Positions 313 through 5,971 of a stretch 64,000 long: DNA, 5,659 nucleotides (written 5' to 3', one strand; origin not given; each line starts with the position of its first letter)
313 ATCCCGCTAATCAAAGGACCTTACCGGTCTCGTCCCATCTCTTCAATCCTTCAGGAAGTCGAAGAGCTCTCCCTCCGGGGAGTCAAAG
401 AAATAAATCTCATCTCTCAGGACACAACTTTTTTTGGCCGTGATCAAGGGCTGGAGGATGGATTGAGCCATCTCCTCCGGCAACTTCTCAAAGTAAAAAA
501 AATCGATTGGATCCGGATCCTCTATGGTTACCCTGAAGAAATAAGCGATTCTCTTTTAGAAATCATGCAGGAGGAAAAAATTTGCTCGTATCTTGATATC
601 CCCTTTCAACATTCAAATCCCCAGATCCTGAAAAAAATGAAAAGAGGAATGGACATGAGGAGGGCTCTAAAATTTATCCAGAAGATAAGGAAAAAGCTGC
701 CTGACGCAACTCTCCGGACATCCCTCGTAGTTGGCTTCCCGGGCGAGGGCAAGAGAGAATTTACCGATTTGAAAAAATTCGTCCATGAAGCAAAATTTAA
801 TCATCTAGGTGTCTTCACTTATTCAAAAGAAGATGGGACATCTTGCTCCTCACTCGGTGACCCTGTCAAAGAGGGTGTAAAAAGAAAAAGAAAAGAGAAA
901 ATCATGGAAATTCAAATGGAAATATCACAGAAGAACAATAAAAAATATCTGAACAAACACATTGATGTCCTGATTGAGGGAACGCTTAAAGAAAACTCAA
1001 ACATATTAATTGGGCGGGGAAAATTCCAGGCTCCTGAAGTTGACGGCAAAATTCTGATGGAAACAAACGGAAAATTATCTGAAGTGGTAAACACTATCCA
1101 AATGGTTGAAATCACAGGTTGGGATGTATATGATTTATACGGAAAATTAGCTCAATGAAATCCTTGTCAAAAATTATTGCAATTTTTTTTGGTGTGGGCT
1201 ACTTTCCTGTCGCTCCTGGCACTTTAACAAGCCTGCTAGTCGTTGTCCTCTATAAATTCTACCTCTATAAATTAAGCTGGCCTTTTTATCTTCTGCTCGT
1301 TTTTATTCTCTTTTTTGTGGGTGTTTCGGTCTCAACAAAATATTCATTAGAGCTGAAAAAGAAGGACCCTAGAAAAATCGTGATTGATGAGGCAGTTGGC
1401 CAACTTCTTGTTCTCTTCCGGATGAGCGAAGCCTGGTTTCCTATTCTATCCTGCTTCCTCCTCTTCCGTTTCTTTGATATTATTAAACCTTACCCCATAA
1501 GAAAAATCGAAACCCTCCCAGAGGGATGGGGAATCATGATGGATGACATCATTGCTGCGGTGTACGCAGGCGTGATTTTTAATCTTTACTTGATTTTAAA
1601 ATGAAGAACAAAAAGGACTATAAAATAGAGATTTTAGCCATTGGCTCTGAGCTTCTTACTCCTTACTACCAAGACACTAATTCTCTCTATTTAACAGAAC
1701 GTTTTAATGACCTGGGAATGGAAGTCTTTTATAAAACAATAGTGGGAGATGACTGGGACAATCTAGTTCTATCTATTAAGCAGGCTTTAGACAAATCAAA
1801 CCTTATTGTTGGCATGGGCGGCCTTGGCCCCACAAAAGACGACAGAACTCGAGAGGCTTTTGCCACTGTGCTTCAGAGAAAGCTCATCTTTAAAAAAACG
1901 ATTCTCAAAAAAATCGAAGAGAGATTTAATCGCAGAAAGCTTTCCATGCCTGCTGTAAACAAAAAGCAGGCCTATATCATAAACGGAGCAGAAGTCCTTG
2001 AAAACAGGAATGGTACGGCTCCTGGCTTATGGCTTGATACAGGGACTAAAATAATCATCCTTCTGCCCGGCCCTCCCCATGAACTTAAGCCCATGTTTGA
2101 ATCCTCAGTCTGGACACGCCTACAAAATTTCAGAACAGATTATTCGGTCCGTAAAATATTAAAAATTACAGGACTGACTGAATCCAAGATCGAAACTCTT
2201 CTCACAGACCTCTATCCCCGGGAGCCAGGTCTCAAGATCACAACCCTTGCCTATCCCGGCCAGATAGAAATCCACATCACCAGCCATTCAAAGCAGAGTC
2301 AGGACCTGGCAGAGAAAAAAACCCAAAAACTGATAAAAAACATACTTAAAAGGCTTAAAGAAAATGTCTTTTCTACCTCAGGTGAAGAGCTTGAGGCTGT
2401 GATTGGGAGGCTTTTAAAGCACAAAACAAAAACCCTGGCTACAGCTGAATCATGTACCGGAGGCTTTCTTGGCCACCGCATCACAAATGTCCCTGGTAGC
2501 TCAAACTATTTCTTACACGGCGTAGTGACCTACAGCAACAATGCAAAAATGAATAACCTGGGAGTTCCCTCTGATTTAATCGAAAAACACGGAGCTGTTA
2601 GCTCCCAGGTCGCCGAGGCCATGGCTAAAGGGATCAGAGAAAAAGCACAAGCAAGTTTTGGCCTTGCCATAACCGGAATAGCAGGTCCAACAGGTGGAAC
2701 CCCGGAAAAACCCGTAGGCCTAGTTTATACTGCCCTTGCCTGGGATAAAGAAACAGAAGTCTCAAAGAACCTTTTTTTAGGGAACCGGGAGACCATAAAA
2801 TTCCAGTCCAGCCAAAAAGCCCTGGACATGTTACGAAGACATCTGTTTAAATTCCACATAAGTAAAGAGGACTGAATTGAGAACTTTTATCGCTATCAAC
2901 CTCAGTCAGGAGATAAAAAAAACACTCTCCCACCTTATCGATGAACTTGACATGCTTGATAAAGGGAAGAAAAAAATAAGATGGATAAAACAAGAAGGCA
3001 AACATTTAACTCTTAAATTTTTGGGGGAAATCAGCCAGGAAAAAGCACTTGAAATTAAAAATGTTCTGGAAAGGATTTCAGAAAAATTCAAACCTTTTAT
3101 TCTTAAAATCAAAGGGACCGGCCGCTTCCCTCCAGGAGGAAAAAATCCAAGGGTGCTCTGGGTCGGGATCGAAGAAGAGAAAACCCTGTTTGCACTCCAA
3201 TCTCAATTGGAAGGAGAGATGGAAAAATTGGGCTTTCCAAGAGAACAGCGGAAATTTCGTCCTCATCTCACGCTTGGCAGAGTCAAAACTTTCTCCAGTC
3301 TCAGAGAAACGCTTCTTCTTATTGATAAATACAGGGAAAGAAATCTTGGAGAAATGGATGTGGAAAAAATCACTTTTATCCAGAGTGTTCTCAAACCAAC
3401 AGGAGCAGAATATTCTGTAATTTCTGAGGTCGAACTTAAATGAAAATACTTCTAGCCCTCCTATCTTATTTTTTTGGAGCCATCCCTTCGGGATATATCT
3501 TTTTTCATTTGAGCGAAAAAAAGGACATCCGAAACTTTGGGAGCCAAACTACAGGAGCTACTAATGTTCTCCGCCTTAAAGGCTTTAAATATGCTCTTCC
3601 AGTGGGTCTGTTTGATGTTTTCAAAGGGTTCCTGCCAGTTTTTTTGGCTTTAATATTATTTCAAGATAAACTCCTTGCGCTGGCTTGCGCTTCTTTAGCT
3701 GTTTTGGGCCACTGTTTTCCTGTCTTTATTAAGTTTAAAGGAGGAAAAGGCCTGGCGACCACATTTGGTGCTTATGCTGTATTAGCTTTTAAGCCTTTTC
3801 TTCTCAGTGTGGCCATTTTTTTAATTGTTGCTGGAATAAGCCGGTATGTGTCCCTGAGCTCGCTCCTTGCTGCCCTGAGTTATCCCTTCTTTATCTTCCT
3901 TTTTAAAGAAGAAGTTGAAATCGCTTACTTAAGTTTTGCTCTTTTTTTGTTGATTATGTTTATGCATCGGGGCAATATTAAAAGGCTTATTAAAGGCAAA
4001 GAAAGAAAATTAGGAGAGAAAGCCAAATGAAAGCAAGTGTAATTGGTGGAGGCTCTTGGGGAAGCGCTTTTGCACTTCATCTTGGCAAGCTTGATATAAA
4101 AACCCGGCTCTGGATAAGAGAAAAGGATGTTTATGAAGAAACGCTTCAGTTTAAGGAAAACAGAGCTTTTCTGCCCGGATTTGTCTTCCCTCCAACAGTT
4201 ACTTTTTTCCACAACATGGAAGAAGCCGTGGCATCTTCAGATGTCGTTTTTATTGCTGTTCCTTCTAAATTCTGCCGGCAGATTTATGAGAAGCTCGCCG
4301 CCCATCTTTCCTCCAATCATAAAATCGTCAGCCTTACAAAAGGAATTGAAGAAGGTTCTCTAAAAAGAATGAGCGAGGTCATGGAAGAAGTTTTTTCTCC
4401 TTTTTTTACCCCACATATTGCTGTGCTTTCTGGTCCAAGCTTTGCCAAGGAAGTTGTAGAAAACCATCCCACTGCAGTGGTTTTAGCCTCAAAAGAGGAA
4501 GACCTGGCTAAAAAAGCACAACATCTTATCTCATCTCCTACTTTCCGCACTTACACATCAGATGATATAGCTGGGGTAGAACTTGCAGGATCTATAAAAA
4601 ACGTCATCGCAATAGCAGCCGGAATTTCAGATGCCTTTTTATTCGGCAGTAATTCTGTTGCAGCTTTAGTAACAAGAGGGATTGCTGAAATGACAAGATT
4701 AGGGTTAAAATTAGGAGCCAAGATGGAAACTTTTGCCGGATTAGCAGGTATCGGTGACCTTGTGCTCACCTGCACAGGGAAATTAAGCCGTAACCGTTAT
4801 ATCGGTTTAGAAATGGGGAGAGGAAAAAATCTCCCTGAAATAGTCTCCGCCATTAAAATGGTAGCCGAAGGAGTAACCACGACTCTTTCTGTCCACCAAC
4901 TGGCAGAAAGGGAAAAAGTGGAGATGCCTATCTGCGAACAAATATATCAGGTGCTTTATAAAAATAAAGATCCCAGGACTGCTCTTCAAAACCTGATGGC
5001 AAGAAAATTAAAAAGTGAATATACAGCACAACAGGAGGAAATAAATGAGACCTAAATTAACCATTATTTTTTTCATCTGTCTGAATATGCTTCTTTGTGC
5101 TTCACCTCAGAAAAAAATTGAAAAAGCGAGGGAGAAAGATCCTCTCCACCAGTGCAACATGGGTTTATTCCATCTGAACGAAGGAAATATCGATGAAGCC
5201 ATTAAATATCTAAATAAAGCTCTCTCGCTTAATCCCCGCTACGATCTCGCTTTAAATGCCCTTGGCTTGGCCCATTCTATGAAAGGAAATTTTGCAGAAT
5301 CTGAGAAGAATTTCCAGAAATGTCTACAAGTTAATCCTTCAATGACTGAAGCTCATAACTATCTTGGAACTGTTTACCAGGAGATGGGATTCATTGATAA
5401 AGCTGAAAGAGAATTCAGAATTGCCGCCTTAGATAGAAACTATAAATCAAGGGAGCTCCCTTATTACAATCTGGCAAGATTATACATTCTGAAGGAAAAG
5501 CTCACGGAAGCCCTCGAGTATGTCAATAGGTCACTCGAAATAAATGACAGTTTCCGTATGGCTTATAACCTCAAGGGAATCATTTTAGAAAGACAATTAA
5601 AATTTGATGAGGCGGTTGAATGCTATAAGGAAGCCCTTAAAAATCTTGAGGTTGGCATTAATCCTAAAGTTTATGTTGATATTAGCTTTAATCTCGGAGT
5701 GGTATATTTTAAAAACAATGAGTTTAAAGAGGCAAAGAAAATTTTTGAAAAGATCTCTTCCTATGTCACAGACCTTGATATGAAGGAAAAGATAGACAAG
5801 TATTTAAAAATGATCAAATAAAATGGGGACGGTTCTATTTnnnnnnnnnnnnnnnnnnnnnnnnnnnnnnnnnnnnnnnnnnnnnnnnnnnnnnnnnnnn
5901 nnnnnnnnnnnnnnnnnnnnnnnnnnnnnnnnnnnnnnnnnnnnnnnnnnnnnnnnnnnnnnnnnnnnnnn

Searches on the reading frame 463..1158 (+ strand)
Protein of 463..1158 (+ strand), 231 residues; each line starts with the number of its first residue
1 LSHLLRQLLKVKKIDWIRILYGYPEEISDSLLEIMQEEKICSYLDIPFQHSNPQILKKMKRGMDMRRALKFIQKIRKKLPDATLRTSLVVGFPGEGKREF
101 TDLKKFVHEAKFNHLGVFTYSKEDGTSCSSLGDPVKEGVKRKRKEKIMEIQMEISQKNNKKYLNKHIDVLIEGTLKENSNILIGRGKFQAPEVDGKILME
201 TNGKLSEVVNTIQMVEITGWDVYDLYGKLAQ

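Call 56: search_protein_families(library=pfam, proteins=[window:463-1158:+], max_evalue=0.00001)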
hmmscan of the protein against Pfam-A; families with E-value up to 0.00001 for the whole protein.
window:463-1158:+ (231 aa): 2 families
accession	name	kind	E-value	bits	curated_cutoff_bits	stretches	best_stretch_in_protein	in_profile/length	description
PF18693.7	TRAM_2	-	1.9e-13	50.8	27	1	165-228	3-61/63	TRAM domain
PF04055.27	Radical_SAM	-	1.8e-09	38.4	29.5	1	8-106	66-165/166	Radical SAM superfamily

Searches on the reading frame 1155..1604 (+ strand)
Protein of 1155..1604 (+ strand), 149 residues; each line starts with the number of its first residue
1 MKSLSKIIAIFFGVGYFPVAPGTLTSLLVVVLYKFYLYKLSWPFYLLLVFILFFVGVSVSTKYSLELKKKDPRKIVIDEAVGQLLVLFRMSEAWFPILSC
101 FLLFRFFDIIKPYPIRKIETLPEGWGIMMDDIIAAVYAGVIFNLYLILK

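Call 56: search_protein_families(library=pfam, proteins=[window:1155-1604:+], max_evalue=0.00001)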
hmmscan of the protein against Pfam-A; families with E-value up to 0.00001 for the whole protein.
window:1155-1604:+ (149 aa): 1 family
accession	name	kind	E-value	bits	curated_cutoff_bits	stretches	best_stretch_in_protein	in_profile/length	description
PF04608.18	PgpA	-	4.4e-43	147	28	1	7-144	1-139/141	Phosphatidylglycerophosphatase A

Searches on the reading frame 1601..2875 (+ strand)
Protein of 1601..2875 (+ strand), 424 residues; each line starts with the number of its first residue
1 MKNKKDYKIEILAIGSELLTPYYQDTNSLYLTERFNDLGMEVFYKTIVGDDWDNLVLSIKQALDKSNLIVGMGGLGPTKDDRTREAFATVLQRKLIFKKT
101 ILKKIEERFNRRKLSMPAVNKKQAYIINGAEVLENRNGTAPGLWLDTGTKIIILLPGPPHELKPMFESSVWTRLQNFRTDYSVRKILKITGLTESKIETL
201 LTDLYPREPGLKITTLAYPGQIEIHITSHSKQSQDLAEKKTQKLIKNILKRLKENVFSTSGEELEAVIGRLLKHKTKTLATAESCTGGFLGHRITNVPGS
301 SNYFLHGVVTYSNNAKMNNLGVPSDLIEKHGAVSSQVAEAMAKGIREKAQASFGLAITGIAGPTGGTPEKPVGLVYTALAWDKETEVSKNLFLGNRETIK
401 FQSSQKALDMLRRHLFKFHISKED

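Call 56: search_protein_families(library=pfam, proteins=[window:1601-2875:+], max_evalue=0.00001)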
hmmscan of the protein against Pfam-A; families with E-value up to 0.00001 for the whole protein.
window:1601-2875:+ (424 aa): 3 families
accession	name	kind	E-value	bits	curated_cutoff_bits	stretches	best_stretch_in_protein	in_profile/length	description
PF02464.23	CinA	-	1.7e-56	190.6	23.5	1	262-414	2-154/155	Competence-damaged protein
PF00994.29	MoCF_biosynth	-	1.2e-28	100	26.6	1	10-173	1-141/144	Probable molybdopterin binding domain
PF18146.6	CinA_KH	-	4e-10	40.1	27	1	185-257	2-72/73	Damage-inducible protein CinA KH domain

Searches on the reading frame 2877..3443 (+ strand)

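Call 56: search_protein_families(library=pfam, proteins=[window:2877-3443:+], max_evalue=0.00001)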
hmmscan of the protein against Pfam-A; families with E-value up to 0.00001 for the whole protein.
window:2877-3443:+ (188 aa): 3 families
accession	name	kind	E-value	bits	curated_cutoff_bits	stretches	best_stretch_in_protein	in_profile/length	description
PF02834.22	LigT_PEase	-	6.2e-25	87.6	23.3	2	9-95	3-87/87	LigT like Phosphoesterase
PF13563.12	2_5_RNA_ligase2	-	2.8e-15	57.1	27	1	41-169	25-147/152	2'-5' RNA ligase superfamily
PF10469.15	AKAP7_NLS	-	8.8e-09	36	24.4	1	4-187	4-208/208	AKAP7 2'5' RNA ligase-like domain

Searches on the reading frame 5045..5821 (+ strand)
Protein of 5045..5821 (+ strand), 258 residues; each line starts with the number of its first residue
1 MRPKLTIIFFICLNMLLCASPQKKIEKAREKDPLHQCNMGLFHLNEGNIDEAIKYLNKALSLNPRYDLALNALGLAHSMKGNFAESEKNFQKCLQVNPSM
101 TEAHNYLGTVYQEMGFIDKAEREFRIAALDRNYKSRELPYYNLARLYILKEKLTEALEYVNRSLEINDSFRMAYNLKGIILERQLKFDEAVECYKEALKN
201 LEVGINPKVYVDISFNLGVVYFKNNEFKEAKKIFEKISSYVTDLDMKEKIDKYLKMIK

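Call 56: search_protein_families(library=pfam, proteins=[window:5045-5821:+], max_evalue=0.00001)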
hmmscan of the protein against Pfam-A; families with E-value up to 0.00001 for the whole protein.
window:5045-5821:+ (258 aa): 20 families
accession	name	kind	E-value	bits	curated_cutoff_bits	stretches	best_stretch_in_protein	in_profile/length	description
PF00515.34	TPR_1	-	3.2e-36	122.1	27.8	2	37-66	5-34/34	Tetratricopeptide repeat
PF07719.23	TPR_2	-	5.7e-35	117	27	1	37-65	5-33/34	Tetratricopeptide repeat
PF13181.12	TPR_8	-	5.8e-27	92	25.7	1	37-65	5-33/34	Tetratricopeptide repeat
PF13424.12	TPR_12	-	2.5e-26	92.1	30.1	3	36-96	6-74/77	Tetratricopeptide repeat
PF13432.12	TPR_16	-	1.1e-18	67.7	32.7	0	43-88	7-52/65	Tetratricopeptide repeat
PF14559.12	TPR_19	-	1.7e-18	67.1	25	0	45-87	3-45/68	Tetratricopeptide repeat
PF13414.12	TPR_11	-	1.8e-18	66.3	26.8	1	46-81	7-42/42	TPR repeat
PF13431.12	TPR_17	-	1.5e-17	62.8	24.4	0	56-87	2-33/34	Tetratricopeptide repeat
PF25063.1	ARM_TT21_C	-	1.2e-16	61.6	35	1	140-237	98-190/209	Tetratricopeptide repeat protein 21 C-terminal ARM domain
PF13428.12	TPR_14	-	2.6e-16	58.9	23.5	0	40-74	8-42/44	Tetratricopeptide repeat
PF13374.12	TPR_10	-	2.5e-15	56.3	27.5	0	69-96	4-31/42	Tetratricopeptide repeat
PF13174.12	TPR_6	-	5.5e-11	42.8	26.3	0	215-237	4-26/33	Tetratricopeptide repeat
PF13176.12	TPR_7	-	1.9e-10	40.4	27.9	0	176-198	4-26/36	Tetratricopeptide repeat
PF25062.1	ARM_TT21_N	-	1.9e-08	34.7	40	0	74-238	34-195/222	Tetratricopeptide repeat protein 21 N-terminal ARM repeat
PF24575.1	TPR_Slam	-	1.2e-07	32.5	35.2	0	177-234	53-104/104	Surface lipoprotein assembly modifier, N-terminal TPR repeats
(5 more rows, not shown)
